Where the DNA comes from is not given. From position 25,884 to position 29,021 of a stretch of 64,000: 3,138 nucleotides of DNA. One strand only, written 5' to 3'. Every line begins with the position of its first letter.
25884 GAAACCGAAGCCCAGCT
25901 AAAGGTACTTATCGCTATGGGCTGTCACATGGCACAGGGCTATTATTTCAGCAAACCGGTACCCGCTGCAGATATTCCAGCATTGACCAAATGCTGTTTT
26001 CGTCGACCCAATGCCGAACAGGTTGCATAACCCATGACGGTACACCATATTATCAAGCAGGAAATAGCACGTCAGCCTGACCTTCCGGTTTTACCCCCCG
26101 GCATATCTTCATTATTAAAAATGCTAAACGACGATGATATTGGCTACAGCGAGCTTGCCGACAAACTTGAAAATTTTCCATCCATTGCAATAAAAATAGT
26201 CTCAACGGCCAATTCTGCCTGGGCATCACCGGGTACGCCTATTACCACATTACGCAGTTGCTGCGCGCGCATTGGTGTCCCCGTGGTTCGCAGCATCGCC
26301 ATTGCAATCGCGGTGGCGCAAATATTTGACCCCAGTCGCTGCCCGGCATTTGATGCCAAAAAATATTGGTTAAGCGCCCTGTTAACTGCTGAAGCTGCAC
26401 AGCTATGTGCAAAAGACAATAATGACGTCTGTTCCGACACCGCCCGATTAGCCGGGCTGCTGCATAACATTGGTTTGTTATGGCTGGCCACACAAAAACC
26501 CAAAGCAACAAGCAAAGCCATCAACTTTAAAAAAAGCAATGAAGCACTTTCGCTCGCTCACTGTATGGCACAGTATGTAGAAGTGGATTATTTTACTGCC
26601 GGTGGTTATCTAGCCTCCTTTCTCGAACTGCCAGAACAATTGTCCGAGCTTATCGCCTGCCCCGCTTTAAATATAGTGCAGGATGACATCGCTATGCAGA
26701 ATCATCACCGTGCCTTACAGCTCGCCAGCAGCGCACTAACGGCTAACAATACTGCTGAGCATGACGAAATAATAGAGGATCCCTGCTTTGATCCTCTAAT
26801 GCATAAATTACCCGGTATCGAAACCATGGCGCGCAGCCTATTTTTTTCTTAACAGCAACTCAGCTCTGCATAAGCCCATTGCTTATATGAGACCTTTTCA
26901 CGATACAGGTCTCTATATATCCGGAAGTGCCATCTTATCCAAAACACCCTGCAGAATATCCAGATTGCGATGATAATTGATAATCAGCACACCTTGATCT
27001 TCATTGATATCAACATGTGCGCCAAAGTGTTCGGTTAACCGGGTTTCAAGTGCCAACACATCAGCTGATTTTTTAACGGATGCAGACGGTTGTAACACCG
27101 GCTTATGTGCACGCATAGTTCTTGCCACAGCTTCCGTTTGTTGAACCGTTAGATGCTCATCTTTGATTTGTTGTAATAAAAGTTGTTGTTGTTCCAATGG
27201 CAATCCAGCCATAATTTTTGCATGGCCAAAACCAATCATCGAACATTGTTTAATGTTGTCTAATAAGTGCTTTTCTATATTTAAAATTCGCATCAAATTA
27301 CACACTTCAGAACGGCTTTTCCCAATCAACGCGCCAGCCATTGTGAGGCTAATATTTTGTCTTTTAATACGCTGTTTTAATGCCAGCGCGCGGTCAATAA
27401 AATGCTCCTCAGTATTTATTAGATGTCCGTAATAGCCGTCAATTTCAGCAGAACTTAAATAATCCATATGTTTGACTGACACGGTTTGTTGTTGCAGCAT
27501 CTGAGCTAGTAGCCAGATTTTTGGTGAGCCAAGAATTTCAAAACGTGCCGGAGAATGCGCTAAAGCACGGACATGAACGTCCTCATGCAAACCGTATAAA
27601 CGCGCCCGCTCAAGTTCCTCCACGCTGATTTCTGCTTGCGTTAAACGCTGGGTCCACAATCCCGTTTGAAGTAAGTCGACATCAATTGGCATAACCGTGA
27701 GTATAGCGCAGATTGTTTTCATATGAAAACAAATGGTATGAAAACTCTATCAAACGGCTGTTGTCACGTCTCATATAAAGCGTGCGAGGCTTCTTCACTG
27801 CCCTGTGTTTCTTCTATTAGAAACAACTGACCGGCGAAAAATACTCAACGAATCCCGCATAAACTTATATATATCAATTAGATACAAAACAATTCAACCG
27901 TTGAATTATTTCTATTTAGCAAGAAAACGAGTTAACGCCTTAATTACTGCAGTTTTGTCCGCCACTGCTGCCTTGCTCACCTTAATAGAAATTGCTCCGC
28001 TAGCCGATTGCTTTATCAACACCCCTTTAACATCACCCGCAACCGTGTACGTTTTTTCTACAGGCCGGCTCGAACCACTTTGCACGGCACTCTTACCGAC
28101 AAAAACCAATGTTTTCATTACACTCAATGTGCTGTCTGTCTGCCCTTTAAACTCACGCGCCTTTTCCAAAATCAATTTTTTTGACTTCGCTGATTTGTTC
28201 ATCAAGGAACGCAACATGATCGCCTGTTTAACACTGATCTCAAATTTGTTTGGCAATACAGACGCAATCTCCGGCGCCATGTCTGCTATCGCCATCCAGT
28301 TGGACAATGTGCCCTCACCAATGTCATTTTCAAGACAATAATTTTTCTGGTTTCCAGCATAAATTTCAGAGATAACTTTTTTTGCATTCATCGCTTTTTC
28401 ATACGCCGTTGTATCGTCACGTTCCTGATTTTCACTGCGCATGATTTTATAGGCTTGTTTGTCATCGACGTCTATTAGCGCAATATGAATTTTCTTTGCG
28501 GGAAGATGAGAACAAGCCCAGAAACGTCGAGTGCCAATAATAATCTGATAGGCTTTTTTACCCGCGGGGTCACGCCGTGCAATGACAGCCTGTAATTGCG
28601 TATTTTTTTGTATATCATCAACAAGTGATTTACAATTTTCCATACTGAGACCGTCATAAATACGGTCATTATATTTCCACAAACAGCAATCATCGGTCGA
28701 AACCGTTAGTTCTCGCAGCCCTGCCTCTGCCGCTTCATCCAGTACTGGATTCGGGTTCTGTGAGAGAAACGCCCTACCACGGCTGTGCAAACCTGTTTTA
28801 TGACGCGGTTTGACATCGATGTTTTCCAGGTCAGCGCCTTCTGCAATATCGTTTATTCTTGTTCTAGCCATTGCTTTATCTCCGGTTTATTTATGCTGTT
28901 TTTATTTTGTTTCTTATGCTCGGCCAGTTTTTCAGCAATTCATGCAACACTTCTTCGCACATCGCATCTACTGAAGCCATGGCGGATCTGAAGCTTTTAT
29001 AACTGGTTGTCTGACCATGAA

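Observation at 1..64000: Very high density of c-di-GMP and two-component genes inside a single flagellar locus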

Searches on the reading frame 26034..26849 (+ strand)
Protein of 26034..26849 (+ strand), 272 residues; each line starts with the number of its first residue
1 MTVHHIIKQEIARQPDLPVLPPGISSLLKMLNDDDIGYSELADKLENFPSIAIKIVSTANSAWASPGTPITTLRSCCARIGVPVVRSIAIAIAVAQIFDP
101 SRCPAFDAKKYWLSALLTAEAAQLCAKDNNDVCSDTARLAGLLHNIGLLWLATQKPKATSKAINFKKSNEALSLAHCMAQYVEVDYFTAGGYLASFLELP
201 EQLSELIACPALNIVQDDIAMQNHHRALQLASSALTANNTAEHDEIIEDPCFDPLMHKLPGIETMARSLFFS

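Call 5: search_protein_families(library=pfam, proteins=[window:26034-26849:+], max_evalue=0.001)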
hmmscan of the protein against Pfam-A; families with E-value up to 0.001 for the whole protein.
window:26034-26849:+ (272 aa): 1 family
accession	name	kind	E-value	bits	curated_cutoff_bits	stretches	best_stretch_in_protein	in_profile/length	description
PF08668.18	HDOD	-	9e-28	97.5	22.9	1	17-209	1-192/196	HDOD domain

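Call 13: find_related_loci(query=window:26034-26849:+, collection=genome_contigs, flank=10000)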
Query window:26034-26849:+ (272 aa) in genome_contigs; peptide patterns used: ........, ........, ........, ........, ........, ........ (x = any residue, [..] = any of these).
140 stretches matched a pattern; 1 encode a relative of the query (tblastn E <= 1e-3); 1 distinct loci.
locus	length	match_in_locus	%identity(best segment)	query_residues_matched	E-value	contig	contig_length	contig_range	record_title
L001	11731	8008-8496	24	40-203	2e-11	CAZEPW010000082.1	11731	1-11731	MAG TPA_asm: uncultured Thioalkalispiraceae bacterium isolate SRP128015_co3_248 genome assembly, contig: NODE_6317_lengt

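Call 24: find_homologous_proteins(query=window:26034-26849:+, max_evalue=1e-10)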
Query window:26034-26849:+ (272 aa): 103 proteins with E <= 1e-10 among 3227 candidates.
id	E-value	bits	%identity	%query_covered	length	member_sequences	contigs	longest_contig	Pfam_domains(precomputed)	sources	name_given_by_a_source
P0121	2.5e-177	606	100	100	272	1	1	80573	PF08668.19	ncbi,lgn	-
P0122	7.1e-133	460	77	100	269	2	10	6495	PF08668.19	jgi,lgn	-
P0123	4.9e-97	342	59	100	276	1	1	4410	PF08668.19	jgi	jgi:HD-like signal output (HDOD) protein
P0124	2.2e-96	340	57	100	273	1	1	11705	PF08668.19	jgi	-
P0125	2.9e-94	333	56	100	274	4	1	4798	PF08668.19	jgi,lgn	-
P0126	2.9e-94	333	55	100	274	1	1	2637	PF08668.19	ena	-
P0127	5.1e-94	333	55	100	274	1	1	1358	PF08668.19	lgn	-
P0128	7.1e-94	332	57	100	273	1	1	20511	PF08668.19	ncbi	-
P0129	9.0e-94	332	56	100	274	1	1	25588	PF08668.19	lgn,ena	-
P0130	1.2e-93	331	55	100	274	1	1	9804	PF08668.19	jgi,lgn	-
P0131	2.5e-93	330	56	100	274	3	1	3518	PF08668.19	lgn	-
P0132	3.8e-93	330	56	100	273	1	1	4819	PF08668.19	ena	-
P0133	6.1e-93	329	55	100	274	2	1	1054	PF08668.19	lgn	-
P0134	1.1e-92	328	55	100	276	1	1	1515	PF08668.19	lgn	-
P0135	1.5e-92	328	55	100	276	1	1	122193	PF08668.19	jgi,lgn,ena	-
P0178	2.5e-74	268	51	98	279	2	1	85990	PF08668.19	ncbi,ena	-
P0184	2.2e-72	262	48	98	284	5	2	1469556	PF08668.19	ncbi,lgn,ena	-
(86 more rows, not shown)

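Call 25: find_encoding_contigs(protein=P0135, flank=10000, max_places=2)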
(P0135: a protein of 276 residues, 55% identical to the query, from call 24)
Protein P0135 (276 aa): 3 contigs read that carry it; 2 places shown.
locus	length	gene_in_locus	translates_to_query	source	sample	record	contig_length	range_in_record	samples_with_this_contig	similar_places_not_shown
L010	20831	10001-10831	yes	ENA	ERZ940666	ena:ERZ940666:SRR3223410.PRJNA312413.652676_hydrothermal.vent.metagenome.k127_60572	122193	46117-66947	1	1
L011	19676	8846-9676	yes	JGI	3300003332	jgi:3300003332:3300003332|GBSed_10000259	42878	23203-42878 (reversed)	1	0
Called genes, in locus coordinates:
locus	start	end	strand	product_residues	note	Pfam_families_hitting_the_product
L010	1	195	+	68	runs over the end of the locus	PF00313:CSD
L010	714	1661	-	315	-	PF01584:CheW, PF00072:Response_reg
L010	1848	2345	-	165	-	PF05130:FlgN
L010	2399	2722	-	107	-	PF04316:FlgM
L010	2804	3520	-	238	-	PF17656:ChapFlgA_N, PF08666:SAF, PF13144:ChapFlgA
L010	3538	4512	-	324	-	PF05036:SPOR (weak)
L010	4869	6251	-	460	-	PF00512:HisKA, PF02518:HATPase_c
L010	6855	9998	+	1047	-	PF00512:HisKA (weak), PF02518:HATPase_c, PF00072:Response_reg, PF00990:GGDEF, PF00563:EAL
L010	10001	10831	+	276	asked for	PF08668:HDOD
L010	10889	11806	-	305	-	PF00072:Response_reg, PF13581:HATPase_c_2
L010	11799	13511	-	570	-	PF00072:Response_reg, PF07228:SpoIIE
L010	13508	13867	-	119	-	PF01740:STAS, PF13466:STAS_2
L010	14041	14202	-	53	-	-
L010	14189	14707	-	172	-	PF03975:CheD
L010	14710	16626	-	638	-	PF00072:Response_reg, PF00990:GGDEF, PF00563:EAL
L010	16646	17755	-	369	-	PF00072:Response_reg, PF01339:CheB_methylest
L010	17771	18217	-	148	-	PF13366:PDDEXK_3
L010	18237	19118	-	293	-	PF03705:CheR_N, PF01739:CheR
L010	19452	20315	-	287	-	PF00072:Response_reg, PF01627:Hpt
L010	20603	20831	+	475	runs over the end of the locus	PF03600:CitMHS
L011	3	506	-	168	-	?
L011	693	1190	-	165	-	PF05130:FlgN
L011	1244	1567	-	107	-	PF04316:FlgM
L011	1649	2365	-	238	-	PF17656:ChapFlgA_N, PF08666:SAF, PF13144:ChapFlgA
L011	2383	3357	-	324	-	PF05036:SPOR (weak)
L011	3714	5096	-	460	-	PF00512:HisKA, PF02518:HATPase_c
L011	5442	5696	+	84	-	-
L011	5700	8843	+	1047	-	PF00512:HisKA (weak), PF02518:HATPase_c, PF00072:Response_reg, PF00990:GGDEF, PF00563:EAL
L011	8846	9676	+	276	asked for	PF08668:HDOD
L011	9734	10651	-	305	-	PF00072:Response_reg, PF13581:HATPase_c_2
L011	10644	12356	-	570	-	PF00072:Response_reg, PF07228:SpoIIE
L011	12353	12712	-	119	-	PF01740:STAS, PF13466:STAS_2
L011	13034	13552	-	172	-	PF03975:CheD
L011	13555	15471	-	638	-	PF00072:Response_reg, PF00990:GGDEF, PF00563:EAL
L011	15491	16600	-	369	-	PF00072:Response_reg, PF01339:CheB_methylest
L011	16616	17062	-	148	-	PF13366:PDDEXK_3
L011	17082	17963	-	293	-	PF03705:CheR_N, PF01739:CheR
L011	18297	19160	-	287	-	PF00072:Response_reg, PF01627:Hpt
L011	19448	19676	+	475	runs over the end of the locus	PF03600:CitMHS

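Call 26: find_encoding_contigs(protein=P0184, flank=10000, max_places=2)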
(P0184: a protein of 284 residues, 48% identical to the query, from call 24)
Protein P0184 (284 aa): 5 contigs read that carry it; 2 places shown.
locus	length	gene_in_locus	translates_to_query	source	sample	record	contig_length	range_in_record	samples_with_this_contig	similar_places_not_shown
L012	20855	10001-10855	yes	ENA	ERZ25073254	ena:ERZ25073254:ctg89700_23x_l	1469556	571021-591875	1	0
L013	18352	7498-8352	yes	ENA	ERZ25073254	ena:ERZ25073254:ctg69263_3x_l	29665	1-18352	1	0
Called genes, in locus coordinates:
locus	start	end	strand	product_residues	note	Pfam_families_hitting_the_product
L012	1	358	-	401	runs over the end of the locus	PF00460:Flg_bb_rod (weak), PF22692:LlgE_F_G_D1, PF07559:FlgE_D2, PF06429:Flg_bbr_C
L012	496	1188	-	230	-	PF03963:FlgD, PF13861:FLgD_tudor, PF13860:FlgD_ig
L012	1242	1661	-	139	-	PF00460:Flg_bb_rod, PF06429:Flg_bbr_C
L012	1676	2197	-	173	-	PF00460:Flg_bb_rod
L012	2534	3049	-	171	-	PF05130:FlgN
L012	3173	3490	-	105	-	PF04316:FlgM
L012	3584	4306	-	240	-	PF17656:ChapFlgA_N, PF08666:SAF, PF13144:ChapFlgA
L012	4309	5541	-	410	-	PF05036:SPOR (weak)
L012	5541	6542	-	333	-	PF00990:GGDEF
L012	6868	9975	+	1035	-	PF00072:Response_reg, PF01627:Hpt, PF00072:Response_reg, PF23198:PDE8A_N (weak), PF00990:GGDEF, PF00563:EAL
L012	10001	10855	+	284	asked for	PF08668:HDOD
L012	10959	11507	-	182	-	-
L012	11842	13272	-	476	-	PF02321:OEP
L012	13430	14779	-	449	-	PF25919:BSH_CusB (faint), PF25994:HH_AprE, PF26002:Beta-barrel_AprE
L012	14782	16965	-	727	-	PF00664:ABC_membrane, PF00005:ABC_tran, PF13304:AAA_21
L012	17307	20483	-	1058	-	PF17210:SdrD_B, PF17210:SdrD_B, PF13620:CarboxypepD_reg (weak), PF17210:SdrD_B, PF13620:CarboxypepD_reg (weak), PF17210:SdrD_B, PF17963:Big_9, PF08341:TED (weak), +10 more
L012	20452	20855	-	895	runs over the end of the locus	PF13620:CarboxypepD_reg, PF17210:SdrD_B, PF17802:SpaA (weak), PF22904:NOMO1-like_2nd, PF13620:CarboxypepD_reg, PF17210:SdrD_B, PF22904:NOMO1-like_2nd, PF17210:SdrD_B, +12 more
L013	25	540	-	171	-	PF05130:FlgN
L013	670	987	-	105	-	PF04316:FlgM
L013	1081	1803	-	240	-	PF17656:ChapFlgA_N, PF08666:SAF, PF13144:ChapFlgA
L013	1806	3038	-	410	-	PF05036:SPOR (weak)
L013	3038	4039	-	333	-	PF00990:GGDEF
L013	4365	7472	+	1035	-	PF00072:Response_reg, PF01627:Hpt, PF00072:Response_reg, PF23198:PDE8A_N (weak), PF00990:GGDEF, PF00563:EAL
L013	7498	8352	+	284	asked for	PF08668:HDOD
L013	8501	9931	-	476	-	PF02321:OEP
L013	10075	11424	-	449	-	PF25919:BSH_CusB (faint), PF25994:HH_AprE, PF26002:Beta-barrel_AprE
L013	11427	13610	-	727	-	PF00664:ABC_membrane, PF00005:ABC_tran, PF13304:AAA_21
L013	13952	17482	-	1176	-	PF01105:EMP24_GP25L (faint), PF17210:SdrD_B, PF17210:SdrD_B, PF13620:CarboxypepD_reg (weak), PF17210:SdrD_B, PF13620:CarboxypepD_reg (weak), PF17210:SdrD_B, PF17963:Big_9, +9 more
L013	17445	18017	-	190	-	PF17210:SdrD_B, PF13620:CarboxypepD_reg (weak)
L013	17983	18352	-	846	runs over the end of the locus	PF17802:SpaA (weak), PF22904:NOMO1-like_2nd, PF13620:CarboxypepD_reg, PF17210:SdrD_B, PF13620:CarboxypepD_reg, PF17210:SdrD_B, PF22904:NOMO1-like_2nd, PF17210:SdrD_B, +16 more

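Call 27: find_encoding_contigs(protein=P0122, flank=10000, max_places=3)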
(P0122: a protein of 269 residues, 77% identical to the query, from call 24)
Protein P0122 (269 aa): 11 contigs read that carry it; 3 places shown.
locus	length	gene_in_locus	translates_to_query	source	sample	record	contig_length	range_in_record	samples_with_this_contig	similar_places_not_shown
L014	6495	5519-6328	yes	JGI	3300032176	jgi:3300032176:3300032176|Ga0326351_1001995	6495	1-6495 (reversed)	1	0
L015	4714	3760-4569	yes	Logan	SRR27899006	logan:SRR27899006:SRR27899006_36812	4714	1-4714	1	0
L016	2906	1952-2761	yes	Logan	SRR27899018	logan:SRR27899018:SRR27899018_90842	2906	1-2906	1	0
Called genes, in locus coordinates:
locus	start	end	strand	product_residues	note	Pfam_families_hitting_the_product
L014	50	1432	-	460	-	PF00512:HisKA, PF02518:HATPase_c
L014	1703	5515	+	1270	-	PF00512:HisKA, PF02518:HATPase_c, PF00072:Response_reg, PF23198:PDE8A_N (faint), PF01627:Hpt, PF00072:Response_reg, PF00990:GGDEF, PF00563:EAL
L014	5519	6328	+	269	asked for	PF08668:HDOD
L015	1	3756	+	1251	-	?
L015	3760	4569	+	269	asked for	PF08668:HDOD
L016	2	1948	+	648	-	?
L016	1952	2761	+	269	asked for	PF08668:HDOD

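Call 54: search_protein_families(library=ncbifam, proteins=[window:26034-26849:+], max_evalue=0.01)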
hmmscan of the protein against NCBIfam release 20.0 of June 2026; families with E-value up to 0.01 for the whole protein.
window:26034-26849:+ (272 aa): 0 families

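Call 60: find_encoding_contigs(protein=P0178, flank=10000, max_places=2)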
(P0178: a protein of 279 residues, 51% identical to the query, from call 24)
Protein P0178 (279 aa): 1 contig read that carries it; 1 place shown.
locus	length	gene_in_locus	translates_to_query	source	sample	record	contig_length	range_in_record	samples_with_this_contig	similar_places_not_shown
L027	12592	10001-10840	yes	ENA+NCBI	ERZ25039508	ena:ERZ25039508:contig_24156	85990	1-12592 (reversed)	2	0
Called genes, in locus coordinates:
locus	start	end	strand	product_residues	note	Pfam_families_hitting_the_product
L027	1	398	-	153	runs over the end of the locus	PF00460:Flg_bb_rod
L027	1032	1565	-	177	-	PF05130:FlgN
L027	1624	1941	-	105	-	PF04316:FlgM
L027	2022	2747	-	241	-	PF17656:ChapFlgA_N, PF08666:SAF, PF13144:ChapFlgA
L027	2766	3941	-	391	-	-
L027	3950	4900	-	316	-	PF00990:GGDEF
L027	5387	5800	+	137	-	PF00072:Response_reg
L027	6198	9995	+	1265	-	PF00512:HisKA, PF02518:HATPase_c, PF00072:Response_reg, PF23198:PDE8A_N (faint), PF01627:Hpt, PF00072:Response_reg, PF00990:GGDEF, PF00563:EAL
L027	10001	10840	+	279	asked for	PF08668:HDOD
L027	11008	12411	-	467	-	PF02321:OEP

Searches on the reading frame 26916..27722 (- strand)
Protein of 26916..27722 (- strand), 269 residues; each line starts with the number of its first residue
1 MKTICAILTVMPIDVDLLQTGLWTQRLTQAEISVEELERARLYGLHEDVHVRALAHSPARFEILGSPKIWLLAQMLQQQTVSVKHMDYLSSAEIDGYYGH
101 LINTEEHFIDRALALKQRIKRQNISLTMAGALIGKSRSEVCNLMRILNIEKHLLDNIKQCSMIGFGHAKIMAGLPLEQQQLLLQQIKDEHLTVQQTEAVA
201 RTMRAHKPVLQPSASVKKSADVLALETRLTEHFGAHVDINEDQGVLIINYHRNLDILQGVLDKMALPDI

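Call 5: search_protein_families(library=pfam, proteins=[window:26916-27722:-], max_evalue=0.001)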
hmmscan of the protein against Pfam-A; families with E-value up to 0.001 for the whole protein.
window:26916-27722:- (269 aa): 2 families
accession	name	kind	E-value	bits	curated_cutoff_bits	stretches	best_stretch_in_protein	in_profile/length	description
PF17762.8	HTH_ParB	-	1.4e-16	60.9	22.6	1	107-203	4-100/102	ParB HTH domain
PF23552.2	ParB_C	-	1.7e-09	37.4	23.8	1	218-263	1-48/50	ParB dimerisation domain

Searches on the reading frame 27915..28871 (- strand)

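Call 5: search_protein_families(library=pfam, proteins=[window:27915-28871:-], max_evalue=0.001)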
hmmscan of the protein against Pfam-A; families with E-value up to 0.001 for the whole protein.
window:27915-28871:- (319 aa): 1 family
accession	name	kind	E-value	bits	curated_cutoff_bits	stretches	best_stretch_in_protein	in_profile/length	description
PF02195.25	ParB_N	-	3.8e-07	30.5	26.3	1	75-147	22-92/95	ParB N-terminal domain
